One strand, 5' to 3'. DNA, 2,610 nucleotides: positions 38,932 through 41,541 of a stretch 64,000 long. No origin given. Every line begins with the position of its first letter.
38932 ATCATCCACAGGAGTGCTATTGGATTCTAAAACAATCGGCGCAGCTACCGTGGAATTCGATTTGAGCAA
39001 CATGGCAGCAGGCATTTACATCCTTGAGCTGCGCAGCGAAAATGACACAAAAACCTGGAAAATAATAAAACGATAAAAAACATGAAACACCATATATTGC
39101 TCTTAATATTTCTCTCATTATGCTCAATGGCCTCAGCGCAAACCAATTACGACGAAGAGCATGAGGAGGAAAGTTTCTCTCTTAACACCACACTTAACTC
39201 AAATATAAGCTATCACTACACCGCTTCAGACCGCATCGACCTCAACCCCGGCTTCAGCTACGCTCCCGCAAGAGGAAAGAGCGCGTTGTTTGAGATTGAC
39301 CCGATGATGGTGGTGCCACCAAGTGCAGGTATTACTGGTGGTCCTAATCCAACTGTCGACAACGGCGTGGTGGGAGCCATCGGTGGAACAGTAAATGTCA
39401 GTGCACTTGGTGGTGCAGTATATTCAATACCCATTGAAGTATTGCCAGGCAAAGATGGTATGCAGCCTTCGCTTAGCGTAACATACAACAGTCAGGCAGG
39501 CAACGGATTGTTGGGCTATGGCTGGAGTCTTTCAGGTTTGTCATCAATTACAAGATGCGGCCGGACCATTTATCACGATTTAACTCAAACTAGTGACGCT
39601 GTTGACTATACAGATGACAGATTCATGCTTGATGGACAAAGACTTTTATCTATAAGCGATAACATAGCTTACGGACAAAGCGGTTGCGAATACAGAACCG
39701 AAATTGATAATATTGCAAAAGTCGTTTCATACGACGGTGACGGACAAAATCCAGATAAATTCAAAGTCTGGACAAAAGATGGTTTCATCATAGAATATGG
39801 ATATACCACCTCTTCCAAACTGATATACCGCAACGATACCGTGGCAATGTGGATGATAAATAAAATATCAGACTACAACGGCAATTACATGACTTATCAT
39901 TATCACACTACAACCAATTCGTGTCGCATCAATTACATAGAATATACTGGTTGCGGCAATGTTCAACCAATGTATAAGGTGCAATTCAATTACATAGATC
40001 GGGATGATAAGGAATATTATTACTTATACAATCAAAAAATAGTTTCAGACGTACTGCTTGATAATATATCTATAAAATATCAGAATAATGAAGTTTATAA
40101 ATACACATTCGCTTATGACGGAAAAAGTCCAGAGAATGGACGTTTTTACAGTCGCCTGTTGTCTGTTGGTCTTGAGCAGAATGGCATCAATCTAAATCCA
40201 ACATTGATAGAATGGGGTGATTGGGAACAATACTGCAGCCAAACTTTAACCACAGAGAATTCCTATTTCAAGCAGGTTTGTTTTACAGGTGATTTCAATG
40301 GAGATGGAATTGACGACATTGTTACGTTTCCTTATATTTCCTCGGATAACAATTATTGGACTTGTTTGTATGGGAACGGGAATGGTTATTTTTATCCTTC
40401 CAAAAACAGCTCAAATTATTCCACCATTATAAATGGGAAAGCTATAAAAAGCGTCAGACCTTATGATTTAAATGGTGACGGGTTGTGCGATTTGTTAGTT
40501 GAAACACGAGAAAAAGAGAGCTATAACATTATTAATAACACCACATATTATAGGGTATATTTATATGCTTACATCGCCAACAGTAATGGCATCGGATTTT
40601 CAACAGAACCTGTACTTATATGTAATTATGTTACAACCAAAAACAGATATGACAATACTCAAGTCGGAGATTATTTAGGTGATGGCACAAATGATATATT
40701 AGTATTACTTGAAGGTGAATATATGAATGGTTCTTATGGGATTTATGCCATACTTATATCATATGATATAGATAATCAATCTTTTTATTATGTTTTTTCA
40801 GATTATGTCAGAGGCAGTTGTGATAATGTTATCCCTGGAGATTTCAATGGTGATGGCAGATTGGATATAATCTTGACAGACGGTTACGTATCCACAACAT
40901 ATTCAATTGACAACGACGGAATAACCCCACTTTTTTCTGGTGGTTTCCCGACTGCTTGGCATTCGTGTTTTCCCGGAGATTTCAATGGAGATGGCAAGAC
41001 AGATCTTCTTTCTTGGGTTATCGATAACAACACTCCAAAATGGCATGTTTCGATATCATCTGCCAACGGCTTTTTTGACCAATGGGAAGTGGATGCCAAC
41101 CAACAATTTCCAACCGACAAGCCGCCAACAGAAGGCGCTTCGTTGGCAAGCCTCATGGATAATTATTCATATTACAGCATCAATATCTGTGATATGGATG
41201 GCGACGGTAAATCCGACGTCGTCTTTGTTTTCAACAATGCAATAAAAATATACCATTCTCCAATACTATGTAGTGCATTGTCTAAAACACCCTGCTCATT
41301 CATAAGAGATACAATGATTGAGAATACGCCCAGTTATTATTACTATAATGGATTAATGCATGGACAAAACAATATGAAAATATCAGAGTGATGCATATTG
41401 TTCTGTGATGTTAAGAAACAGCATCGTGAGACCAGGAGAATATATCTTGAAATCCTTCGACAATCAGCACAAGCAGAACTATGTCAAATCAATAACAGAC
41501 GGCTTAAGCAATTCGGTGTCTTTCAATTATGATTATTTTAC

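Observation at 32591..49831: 17-kb AT-rich operon-like island: Tc-like (SpvB/FG-GAP + Rhs) toxin array embedded among T9SS-tagged and fibre-like proteins, with no T6SS or TcA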

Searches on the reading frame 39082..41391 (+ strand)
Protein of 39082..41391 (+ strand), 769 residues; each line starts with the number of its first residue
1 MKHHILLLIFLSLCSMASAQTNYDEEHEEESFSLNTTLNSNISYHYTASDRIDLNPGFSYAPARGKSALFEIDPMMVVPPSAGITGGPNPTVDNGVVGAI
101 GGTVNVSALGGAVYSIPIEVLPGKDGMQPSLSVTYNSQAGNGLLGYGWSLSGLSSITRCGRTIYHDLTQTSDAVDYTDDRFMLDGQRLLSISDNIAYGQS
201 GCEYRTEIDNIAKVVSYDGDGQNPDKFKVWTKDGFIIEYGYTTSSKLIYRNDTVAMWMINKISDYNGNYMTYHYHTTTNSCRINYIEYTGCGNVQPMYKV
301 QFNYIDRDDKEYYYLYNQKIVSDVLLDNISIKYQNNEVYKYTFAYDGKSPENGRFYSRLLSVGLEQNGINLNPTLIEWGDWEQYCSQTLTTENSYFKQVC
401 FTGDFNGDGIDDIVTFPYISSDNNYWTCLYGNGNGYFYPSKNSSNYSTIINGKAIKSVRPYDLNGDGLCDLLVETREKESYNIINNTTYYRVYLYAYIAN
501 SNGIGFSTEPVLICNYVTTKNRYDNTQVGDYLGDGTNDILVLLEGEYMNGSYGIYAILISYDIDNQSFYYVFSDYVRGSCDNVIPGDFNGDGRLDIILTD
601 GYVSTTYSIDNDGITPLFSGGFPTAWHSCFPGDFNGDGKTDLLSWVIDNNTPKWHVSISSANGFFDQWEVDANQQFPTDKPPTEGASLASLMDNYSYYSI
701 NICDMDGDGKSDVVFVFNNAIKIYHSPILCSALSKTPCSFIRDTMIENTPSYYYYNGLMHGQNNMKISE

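Call 3: search_protein_families(library=pfam, proteins=[window:39082-41391:+], max_evalue=0.01)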
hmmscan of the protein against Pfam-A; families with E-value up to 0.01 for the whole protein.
window:39082-41391:+ (769 aa): 3 families
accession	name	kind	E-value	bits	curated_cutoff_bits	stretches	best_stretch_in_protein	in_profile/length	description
PF13517.12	FG-GAP_3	-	1.9e-23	83.3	26.9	2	404-473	1-61/61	FG-GAP-like repeat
PF03534.18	SpvB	-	3.8e-17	62.9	22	1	109-277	4-180/287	Salmonella virulence plasmid 65kDa B protein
PF01839.29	FG-GAP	-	6.8e-14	51.8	22.1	1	402-415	7-20/37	FG-GAP repeat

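Call 8: find_homologous_proteins(query=window:39082-41391:+, max_evalue=1e-10)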
Query window:39082-41391:+ (769 aa): 189 proteins with E <= 1e-10 among 8000 candidates; the best 120 are listed.
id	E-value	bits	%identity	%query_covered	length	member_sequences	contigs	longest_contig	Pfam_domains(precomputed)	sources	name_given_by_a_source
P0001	1.2e-244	833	74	66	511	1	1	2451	PF13517.13,PF03534.19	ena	-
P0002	7.0e-227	774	56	84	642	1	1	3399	PF01839.30,PF13517.13,PF03534.19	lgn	-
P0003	2.6e-133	464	47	70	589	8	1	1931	PF13517.13,PF03534.19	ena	-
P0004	1.9e-123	432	38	93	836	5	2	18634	PF01839.30,PF13517.13,PF03534.19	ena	-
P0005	2.8e-99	352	34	96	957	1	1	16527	PF01839.30,PF12256.15,PF13517.13,PF03534.19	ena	-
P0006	2.8e-93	332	41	51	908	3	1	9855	PF01839.30,PF13517.13,PF03534.19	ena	-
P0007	1.2e-92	330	36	82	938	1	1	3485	PF01839.30,PF12256.15,PF13517.13,PF03534.19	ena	-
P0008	7.7e-87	311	35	92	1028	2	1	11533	PF01839.30,PF12256.15,PF13517.13,PF03534.19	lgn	-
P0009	9.9e-86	307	33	99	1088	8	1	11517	PF01839.30,PF13517.13,PF03534.19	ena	-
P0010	1.4e-85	307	35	73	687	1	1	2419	PF01839.30,PF13517.13,PF03534.19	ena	-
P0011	5.9e-78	281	33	91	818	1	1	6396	PF01839.30,PF13517.13,PF03534.19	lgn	-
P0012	4.4e-77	279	32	93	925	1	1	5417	PF01839.30,PF13517.13,PF03534.19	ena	-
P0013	8.9e-77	277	33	83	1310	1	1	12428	PF01839.30,PF12256.15,PF13517.13,PF03534.19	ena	-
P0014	2.7e-76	276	35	81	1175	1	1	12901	PF01839.30,PF12256.15,PF13517.13,PF03534.19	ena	-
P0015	3.2e-76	276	37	71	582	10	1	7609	PF13517.13,PF03534.19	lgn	-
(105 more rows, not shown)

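Call 10: find_encoding_contigs(protein=P0004, flank=10000, max_places=3)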
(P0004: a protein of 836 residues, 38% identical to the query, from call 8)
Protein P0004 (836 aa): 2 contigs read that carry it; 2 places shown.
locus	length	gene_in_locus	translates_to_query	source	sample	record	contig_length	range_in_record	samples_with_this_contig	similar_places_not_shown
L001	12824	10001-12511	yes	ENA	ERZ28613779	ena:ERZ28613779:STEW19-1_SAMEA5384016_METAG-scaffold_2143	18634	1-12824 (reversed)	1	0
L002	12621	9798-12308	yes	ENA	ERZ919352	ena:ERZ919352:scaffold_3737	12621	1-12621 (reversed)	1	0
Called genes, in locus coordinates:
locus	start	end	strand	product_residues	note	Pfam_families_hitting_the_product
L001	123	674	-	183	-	PF04011:LemA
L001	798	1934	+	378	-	PF04468:PSP1, PF28472:PSP1_3rd, PF28473:YaaT_C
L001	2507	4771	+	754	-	PF00912:Transgly, PF28500:PBP_middle, PF00905:Transpeptidase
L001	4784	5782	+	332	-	PF01018:GTP1_OBG, PF01926:MMR_HSR1, PF02421:FeoB_N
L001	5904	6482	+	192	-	PF01569:PAP2, PF14360:PAP2_C (weak)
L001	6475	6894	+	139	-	-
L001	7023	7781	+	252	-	-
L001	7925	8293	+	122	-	PF11589:DUF3244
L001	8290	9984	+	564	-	PF18962:Por_Secre_tail (weak)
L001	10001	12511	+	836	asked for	PF03534:SpvB, PF01839:FG-GAP (faint), PF13517:FG-GAP_3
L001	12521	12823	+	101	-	?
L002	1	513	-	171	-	?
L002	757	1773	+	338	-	PF04468:PSP1, PF28472:PSP1_3rd, PF28473:YaaT_C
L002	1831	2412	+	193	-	PF14109:GldH_lipo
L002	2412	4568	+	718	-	PF00912:Transgly, PF28500:PBP_middle, PF00905:Transpeptidase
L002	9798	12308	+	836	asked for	PF03534:SpvB, PF01839:FG-GAP (faint), PF13517:FG-GAP_3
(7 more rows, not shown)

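Call 13: find_related_loci(query=A1, collection=genome_contigs, flank=10000)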
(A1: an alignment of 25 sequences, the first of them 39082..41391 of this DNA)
Query A1 (769 aa) in genome_contigs; peptide patterns used: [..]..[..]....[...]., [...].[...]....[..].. (x = any residue, [..] = any of these).
600 stretches matched a pattern (row limit reached: there are more); 251 encode a relative of the query (tblastn E <= 1e-3); the best 80 are kept; 80 distinct loci.
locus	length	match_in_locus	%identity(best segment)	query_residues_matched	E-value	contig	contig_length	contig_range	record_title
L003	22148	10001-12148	34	1-728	9e-101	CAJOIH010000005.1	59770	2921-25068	uncultured Bacteroidales bacterium isolate Red_deer_4_mag_59 genome assembly, contig: scaffold_520, whole genome shotgun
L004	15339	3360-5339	32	4-716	8e-69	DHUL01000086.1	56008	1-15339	MAG TPA_asm: Bacteroidales bacterium UBA5235 UBA5235_contig_3988, whole genome shotgun sequence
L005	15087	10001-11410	34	26-483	4e-62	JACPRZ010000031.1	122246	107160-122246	MAG: Bacteroidetes bacterium isolate NC_groundwater_692_Ag_S-0.2um_43_10 S36_SO-2_scaffold_220723, whole genome shotgun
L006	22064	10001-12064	31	97-714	1e-61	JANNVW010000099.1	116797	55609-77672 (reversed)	MAG: Ferruginibacter sp. isolate VAR_34_metabat_434 VAR_34_k141_187862, whole genome shotgun sequence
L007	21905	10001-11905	31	102-720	6e-60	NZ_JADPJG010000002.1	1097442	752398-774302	Bradyrhizobium sp. 21 21_41, whole genome shotgun sequence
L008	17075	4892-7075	29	96-749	5e-58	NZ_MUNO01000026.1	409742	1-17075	Polaromonas sp. A23 NODE_1_length_409742_cov_10.8711_ID_1, whole genome shotgun sequence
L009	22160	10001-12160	27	7-726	1e-56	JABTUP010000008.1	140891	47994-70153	MAG: Flavobacteriales bacterium isolate H5_BAC5 seq008, whole genome shotgun sequence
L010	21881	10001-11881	31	97-755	7e-57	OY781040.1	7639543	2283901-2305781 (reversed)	MAG: Prolixibacteraceae bacterium isolate 091523aa-b5b1-465f-b98d-6c4ce120146c genome assembly, chromosome: 1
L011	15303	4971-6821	30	97-712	3e-56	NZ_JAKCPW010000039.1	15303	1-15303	Dyadobacter sp. CY261 Scaffold35_1, whole genome shotgun sequence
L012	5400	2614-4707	30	90-752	1e-54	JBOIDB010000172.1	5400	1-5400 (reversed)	MAG: Gammaproteobacteria bacterium isolate M3-S_metawrap_bin.76 k127_211048, whole genome shotgun sequence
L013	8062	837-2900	29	97-716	1e-54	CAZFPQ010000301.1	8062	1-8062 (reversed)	MAG TPA_asm: uncultured Bacteroidia bacterium isolate SRP135972_co1_75 genome assembly, contig: NODE_12989_length_8062_c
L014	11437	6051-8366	30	3-714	2e-52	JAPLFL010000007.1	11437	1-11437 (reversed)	MAG: Candidatus Kapaibacterium sp. isolate LacPavin_0818_WC55_MAG_34_17 LacPavin_0818_WC55_scaffold_228038, whole genome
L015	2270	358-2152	36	46-716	6e-52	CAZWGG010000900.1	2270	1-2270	MAG TPA_asm: uncultured Bacteroidales bacterium isolate binchicken_co129_198 genome assembly, contig: NODE_208258_length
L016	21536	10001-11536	30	92-716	2e-54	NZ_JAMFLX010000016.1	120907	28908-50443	Parendozoicomonas callyspongiae strain 2012CJ34-2 16, whole genome shotgun sequence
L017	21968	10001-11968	31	85-649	7e-48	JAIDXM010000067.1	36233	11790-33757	MAG: Muribaculaceae bacterium isolate SC0373_S3_6 SC0373_S3_6_contig_67, whole genome shotgun sequence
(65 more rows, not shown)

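Call 26: search_protein_families(library=ncbifam, proteins=[window:39082-41391:+], max_evalue=0.01)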
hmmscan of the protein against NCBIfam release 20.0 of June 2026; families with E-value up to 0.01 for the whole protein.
window:39082-41391:+ (769 aa): 1 family
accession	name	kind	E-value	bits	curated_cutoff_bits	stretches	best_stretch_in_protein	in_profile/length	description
NF000157.1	fusid_est_FusH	equivalog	0.0015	17.2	999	0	402-490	427-511/520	fusidic acid esterase FusH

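Call 73: predict_structure(alignment_id=A1)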
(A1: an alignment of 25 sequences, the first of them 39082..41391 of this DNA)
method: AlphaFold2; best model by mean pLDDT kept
length: 769 residues; sequences in the alignment: 25
mean_pLDDT: 72.4   pTM: 0.67
mean pLDDT of the five models: 72.4, 72.3, 70.9, 70.2, 67.3
residues with pLDDT >= 90: 111; 70-90: 359; 50-70: 201; < 50: 98
segments of 3 or more residues with pLDDT < 50: 17-31, 33-35, 47-51, 92-96, 381-393, 420-423, 520-522, 684-695, 729-754
pLDDT, mean of each block of 10 residues (from residue 1): 76 57 37 53 50 56 53 61 53 53 65 78 75 75 73 80 69 61 86 88 82 85 89 90 86 85 90 89 91 88 85 69 88 89 77 68 84 72 39 57 84 71 69 73 57 72 89 78 64 85 83 63 71 88 73 85 89 83 86 87 89 87 85 84 87 85 75 64 49 54 75 71 62 30 27 48 48
secondary structure, 60 per line:
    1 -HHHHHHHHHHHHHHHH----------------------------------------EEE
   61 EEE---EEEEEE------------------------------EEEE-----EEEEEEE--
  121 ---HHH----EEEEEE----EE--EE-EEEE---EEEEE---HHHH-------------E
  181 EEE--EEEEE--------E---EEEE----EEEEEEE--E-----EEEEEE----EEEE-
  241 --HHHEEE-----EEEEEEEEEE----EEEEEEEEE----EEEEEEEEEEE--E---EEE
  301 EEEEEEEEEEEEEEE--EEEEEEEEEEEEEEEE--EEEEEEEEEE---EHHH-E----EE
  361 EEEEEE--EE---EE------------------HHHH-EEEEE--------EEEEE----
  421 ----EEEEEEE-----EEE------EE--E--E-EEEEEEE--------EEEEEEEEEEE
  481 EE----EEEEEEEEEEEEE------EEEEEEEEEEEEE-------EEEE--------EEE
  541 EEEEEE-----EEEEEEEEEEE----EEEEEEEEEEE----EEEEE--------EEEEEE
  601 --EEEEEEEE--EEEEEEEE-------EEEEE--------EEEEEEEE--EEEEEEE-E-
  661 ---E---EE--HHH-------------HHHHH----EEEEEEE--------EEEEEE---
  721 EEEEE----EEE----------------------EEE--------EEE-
elements in order (helices of 4 or more, strands of 3 or more residues): H2-17 E58-63 E67-72 E103-106 E112-118 E131-136 E148-151 E155-159 H163-166 E180-183 E186-190 E203-206 E211-217 E226-231 E236-239 E246-248 E254-263 E268-276 E281-291 E298-315 E318-333 E336-345 E359-366 H394-397 E399-403 E412-416 E425-431 E437-439 E455-461 E470-482 E487-499 E506-518 E526-529 E538-546 E552-562 E567-577 E582-586 E595-600 E603-610 E613-620 E628-632 E641-648 E651-657 H688-692 E697-703 E712-717 E721-725 E730-732 E755-757 E766-768

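Call 77: fold_search(model_id=the predicted structure, library=pdb)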
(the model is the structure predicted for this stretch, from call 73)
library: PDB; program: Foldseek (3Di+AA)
matches with E <= 10: 853; with E <= 0.001: 199
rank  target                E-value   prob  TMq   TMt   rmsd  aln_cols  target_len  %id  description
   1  6suf_F                2.4e-21  1.00  0.51  0.21   9.1       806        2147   15  Structure of Photorhabdus luminescens Tc holotoxin pore (released 2019-11-06)
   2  6h6e_F                3.8e-21  1.00  0.40  0.17  11.2       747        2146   16  PTC3 holotoxin complex from Photorhabdus luminecens in prepore state (TcdA1, TcdB2, TccC3) (released 2018-10-03)
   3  6sue_F                2.3e-20  1.00  0.39  0.16  11.3       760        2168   15  Structure of Photorhabdus luminescens Tc holotoxin pore, Mutation TccC3-D651A (released 2019-11-06)
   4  6h6f_F                2.3e-20  1.00  0.39  0.17  11.5       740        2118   16  PTC3 holotoxin complex from Photorhabdus luminiscens - Mutant TcC-D651A (released 2018-10-03)
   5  6l7i_F                3.4e-19  1.00  0.38  0.23  11.3       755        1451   14  Signal substraction of TcdB1-TccC2 and part of TcdA1 (released 2021-03-31)
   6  4igl_A                7.2e-19  1.00  0.38  0.23  11.5       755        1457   16  Structure of the RHS-repeat containing BC component of the secreted ABC toxin complex from Yersinia entomophaga (released 2013-08-07)
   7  4igl_C                7.2e-19  1.00  0.37  0.22  12.8       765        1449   15  Structure of the RHS-repeat containing BC component of the secreted ABC toxin complex from Yersinia entomophaga (released 2013-08-07)
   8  4o9x                  1.5e-18  1.00  0.38  0.17  12.2       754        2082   16  Crystal Structure of TcdB2-TccC3 (released 2014-02-26)
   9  5kis_A                3.0e-18  1.00  0.47  0.27  10.8       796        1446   14  YenB/RHS2 complex (released 2017-08-09)
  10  6sup                  3.8e-18  1.00  0.39  0.17  12.6       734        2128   16  Crystal Structure of TcdB2-TccC3-Cdc42 (released 2019-12-04)
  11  6suq                  3.7e-17  1.00  0.39  0.17  11.9       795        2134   16  Crystal Structure of TcdB2-TccC3-TEV (released 2019-12-04)
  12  9c4k_P                1.1e-16  1.00  0.40  0.24  11.6       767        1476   15  Yersinia entomophaga holotoxin complex in prepore conformation (released 2025-12-31)
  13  6h6g                  3.0e-16  1.00  0.39  0.17  12.1       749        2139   16  Crystal Structure of TcdB2-TccC3 without hypervariable C-terminal region (released 2018-10-03)
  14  9oee_A                1.0e-13  1.00  0.29  0.33  19.6       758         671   14  S. griseus TUA bound UmbA4 complexes (released 2025-12-17)
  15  8fjp_A                9.1e-11  1.00  0.30  0.11  18.2       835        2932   11  Cryo-EM structure of native mosquito salivary gland surface protein 1 (SGS1) (released 2023-03-01)
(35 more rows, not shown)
